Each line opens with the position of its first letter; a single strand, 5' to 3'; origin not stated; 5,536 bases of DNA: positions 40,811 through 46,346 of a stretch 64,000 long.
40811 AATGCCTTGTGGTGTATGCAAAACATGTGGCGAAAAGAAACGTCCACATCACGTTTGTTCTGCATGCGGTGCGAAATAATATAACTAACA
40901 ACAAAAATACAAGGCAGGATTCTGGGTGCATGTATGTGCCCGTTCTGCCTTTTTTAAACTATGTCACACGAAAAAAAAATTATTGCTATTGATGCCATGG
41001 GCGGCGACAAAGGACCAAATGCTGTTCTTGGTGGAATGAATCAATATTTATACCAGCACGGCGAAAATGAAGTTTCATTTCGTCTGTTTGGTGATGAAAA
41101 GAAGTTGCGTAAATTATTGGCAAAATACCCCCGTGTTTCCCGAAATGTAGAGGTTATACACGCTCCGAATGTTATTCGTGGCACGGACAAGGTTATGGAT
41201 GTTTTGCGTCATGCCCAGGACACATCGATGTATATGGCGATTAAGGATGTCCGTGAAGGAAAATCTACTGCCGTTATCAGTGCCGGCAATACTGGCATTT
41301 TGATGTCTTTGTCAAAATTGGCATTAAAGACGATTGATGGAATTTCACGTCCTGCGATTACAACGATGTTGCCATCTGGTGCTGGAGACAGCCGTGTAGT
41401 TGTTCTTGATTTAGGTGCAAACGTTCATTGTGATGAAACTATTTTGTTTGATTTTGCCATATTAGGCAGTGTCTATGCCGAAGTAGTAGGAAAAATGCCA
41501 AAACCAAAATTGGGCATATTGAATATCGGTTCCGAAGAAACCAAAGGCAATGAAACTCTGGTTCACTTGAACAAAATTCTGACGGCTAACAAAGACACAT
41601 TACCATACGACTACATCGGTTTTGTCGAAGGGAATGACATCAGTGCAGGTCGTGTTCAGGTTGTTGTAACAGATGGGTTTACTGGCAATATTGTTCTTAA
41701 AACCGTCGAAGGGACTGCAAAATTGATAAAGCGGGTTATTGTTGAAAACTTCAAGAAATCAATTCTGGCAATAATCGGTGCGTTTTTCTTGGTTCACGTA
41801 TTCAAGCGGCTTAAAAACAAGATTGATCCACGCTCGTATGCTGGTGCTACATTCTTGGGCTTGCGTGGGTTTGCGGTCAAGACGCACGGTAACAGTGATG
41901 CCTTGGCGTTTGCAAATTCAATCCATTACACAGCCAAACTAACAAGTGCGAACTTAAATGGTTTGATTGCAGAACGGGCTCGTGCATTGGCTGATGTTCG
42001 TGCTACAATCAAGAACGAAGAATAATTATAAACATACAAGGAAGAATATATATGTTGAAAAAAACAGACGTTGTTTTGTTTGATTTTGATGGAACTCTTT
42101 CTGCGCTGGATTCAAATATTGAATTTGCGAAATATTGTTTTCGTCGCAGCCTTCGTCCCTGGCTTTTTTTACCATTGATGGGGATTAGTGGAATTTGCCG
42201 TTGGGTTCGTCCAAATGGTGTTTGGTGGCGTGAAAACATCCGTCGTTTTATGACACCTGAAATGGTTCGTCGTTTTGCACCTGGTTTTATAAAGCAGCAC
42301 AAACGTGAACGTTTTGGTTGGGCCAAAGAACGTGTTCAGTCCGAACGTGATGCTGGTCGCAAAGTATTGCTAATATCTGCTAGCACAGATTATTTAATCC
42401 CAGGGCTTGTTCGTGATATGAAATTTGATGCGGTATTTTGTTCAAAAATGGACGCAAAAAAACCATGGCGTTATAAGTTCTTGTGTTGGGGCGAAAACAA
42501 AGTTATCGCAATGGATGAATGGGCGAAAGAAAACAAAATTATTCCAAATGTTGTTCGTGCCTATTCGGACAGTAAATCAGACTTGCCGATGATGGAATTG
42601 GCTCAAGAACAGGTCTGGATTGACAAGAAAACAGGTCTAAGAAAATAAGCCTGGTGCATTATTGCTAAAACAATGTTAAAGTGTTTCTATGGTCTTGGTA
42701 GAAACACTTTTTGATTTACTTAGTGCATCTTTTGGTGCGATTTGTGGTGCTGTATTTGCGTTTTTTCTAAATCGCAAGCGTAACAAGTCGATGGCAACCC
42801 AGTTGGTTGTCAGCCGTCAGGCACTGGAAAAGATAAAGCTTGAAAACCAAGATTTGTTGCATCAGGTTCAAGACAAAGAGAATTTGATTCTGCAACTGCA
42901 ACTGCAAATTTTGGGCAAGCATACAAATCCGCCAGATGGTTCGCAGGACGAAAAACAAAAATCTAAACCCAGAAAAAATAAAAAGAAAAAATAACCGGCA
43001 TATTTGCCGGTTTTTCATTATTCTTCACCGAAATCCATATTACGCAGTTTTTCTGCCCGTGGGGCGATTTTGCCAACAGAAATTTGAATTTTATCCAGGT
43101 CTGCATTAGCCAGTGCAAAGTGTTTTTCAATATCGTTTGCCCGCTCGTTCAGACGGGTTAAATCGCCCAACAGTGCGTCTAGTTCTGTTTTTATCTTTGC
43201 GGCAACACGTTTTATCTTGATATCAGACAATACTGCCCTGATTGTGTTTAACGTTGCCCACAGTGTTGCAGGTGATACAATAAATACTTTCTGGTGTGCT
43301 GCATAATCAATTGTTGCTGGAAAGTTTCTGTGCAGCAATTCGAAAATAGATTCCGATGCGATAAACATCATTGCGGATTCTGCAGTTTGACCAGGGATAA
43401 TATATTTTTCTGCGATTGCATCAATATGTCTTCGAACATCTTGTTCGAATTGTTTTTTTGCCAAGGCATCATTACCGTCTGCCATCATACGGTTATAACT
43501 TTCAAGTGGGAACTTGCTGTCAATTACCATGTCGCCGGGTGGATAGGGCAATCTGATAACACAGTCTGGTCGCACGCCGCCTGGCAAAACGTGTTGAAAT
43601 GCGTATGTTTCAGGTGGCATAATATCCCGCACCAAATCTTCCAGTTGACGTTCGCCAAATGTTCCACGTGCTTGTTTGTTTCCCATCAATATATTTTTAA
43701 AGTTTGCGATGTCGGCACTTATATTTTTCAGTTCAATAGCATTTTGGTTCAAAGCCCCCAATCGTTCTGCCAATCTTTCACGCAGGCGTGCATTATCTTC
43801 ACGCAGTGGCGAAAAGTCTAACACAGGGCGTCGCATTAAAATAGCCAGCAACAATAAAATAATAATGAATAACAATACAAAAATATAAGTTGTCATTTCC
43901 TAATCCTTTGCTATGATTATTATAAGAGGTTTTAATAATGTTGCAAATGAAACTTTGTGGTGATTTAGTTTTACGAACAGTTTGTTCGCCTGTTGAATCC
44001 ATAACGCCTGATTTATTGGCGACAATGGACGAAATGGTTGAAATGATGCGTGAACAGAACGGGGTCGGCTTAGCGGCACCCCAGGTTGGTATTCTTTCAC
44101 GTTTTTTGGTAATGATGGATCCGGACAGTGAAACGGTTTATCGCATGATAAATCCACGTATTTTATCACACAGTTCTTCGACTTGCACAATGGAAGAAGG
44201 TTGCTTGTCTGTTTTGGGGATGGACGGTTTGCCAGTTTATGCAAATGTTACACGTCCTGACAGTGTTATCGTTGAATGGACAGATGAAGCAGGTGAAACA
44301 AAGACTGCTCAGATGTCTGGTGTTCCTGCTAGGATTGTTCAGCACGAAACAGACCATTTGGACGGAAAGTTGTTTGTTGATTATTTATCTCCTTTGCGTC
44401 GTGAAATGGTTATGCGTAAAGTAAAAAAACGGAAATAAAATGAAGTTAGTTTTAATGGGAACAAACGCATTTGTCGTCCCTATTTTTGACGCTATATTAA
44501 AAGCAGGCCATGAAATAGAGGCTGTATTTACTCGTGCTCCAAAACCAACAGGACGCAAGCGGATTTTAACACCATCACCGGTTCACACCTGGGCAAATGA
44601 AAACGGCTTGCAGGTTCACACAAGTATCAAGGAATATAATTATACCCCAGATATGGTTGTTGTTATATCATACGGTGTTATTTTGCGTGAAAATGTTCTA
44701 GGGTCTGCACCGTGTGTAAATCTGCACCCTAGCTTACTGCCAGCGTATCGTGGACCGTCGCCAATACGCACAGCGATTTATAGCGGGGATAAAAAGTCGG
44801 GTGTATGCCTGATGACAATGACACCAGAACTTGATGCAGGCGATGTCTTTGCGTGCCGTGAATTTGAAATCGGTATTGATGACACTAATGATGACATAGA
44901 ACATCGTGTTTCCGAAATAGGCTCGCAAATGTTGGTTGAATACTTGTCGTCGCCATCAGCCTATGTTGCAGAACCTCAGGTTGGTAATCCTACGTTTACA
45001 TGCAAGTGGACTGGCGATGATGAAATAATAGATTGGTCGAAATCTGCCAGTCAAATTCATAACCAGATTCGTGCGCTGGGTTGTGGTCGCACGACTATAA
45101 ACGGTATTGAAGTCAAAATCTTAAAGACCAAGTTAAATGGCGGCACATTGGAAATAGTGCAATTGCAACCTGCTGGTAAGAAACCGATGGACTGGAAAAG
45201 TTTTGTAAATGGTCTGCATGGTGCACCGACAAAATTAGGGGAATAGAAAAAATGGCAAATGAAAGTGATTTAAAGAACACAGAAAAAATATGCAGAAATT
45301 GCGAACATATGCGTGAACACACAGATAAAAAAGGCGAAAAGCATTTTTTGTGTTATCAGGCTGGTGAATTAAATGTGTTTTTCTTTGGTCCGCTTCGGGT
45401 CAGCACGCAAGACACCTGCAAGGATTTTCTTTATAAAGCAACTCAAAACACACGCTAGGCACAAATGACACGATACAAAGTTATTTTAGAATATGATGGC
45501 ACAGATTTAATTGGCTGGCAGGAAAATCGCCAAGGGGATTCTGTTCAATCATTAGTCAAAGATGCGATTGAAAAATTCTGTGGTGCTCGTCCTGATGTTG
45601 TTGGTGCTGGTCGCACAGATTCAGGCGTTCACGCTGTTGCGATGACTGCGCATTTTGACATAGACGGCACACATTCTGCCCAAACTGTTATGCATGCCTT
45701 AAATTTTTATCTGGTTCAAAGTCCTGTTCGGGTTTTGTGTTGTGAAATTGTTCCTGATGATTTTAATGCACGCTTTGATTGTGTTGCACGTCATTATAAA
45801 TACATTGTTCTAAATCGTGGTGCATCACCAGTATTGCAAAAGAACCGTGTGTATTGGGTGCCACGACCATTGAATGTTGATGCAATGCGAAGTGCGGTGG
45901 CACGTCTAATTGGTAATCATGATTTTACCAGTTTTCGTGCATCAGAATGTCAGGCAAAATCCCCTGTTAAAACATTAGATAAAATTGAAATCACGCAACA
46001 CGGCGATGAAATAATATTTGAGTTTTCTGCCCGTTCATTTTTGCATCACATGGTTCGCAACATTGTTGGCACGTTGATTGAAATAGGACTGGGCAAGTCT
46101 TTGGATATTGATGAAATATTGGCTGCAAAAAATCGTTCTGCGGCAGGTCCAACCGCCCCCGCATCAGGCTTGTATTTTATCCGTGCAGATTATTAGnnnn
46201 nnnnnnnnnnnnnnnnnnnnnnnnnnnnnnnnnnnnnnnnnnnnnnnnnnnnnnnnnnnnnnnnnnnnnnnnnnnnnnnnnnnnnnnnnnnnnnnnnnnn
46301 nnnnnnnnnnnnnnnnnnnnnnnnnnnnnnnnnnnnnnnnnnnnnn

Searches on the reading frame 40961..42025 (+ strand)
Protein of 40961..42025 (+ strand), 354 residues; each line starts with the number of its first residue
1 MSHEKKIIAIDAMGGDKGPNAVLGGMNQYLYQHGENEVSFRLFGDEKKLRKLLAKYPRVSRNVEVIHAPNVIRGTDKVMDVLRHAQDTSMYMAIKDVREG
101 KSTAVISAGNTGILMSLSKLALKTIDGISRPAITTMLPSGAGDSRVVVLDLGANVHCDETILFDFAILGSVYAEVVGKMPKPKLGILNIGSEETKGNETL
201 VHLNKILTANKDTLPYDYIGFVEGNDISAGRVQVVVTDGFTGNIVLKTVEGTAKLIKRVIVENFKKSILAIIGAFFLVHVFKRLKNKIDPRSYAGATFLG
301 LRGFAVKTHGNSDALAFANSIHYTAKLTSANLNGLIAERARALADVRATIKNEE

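Call 101: search_protein_families(library=pfam, proteins=[window:40961-42025:+], max_evalue=0.00001)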
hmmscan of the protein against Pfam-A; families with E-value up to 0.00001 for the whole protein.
window:40961-42025:+ (354 aa): 1 family
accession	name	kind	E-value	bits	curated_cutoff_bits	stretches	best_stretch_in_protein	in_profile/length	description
PF02504.20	FA_synthesis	-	1.5e-94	317.1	29.1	1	8-332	3-321/324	Fatty acid synthesis protein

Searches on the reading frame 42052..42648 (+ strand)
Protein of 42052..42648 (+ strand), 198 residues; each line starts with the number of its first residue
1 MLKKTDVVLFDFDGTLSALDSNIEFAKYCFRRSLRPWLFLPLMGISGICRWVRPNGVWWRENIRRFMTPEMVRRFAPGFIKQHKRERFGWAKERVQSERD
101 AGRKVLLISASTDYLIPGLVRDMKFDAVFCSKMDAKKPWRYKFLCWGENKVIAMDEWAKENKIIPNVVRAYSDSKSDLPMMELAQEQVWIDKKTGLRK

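Call 101: search_protein_families(library=pfam, proteins=[window:42052-42648:+], max_evalue=0.00001)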
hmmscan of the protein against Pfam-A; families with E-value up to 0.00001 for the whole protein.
window:42052-42648:+ (198 aa): 1 family
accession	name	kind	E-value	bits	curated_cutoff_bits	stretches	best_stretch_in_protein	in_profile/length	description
PF12710.13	HAD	-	1.5e-23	84.6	27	1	8-182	1-189/189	haloacid dehalogenase-like hydrolase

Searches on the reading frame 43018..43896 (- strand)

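Call 101: search_protein_families(library=pfam, proteins=[window:43018-43896:-], max_evalue=0.00001)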
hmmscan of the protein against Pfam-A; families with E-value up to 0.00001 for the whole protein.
window:43018-43896:- (292 aa): 1 family
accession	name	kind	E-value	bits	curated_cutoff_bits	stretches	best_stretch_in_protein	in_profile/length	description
PF02646.22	RmuC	-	1.9e-54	185.2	26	1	37-289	23-286/291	RmuC family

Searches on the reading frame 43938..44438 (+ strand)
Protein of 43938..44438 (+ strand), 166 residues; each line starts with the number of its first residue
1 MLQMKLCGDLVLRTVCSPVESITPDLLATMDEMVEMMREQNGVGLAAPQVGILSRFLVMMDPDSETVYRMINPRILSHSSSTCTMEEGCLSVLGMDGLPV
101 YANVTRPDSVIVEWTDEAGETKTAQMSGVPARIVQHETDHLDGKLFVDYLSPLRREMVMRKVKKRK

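Call 101: search_protein_families(library=pfam, proteins=[window:43938-44438:+], max_evalue=0.00001)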
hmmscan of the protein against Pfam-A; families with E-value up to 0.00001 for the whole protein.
window:43938-44438:+ (166 aa): 1 family
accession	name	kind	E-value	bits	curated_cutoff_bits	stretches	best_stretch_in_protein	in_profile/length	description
PF01327.26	Pep_deformylase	-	4.6e-43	147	22.8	1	6-155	6-155/156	Polypeptide deformylase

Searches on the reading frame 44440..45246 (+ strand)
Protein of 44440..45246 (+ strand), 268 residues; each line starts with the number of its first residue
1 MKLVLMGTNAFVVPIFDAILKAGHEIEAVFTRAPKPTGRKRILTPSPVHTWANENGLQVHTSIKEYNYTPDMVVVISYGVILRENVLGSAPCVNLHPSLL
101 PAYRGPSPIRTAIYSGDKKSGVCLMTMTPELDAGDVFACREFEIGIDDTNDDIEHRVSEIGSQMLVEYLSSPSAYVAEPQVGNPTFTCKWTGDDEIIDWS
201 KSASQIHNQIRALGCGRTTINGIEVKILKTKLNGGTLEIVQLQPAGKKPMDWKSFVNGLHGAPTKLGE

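Call 101: search_protein_families(library=pfam, proteins=[window:44440-45246:+], max_evalue=0.00001)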
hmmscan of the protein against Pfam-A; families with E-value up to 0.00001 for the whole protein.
window:44440-45246:+ (268 aa): 2 families
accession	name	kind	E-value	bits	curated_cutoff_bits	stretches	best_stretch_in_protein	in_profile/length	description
PF00551.24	Formyl_trans_N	-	4.8e-29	101.8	26.1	1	2-168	2-180/181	Formyl transferase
PF02911.23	Formyl_trans_C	-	8.4e-13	48.8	21.1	1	193-232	5-47/100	Formyl transferase, C-terminal domain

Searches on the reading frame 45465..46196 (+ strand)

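Call 101: search_protein_families(library=pfam, proteins=[window:45465-46196:+], max_evalue=0.00001)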
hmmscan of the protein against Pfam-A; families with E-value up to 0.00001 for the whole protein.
window:45465-46196:+ (243 aa): 1 family
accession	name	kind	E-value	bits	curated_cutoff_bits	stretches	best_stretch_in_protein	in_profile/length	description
PF01416.25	PseudoU_synth_1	-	2.9e-36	124.7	23.3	2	144-243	1-107/108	tRNA pseudouridine synthase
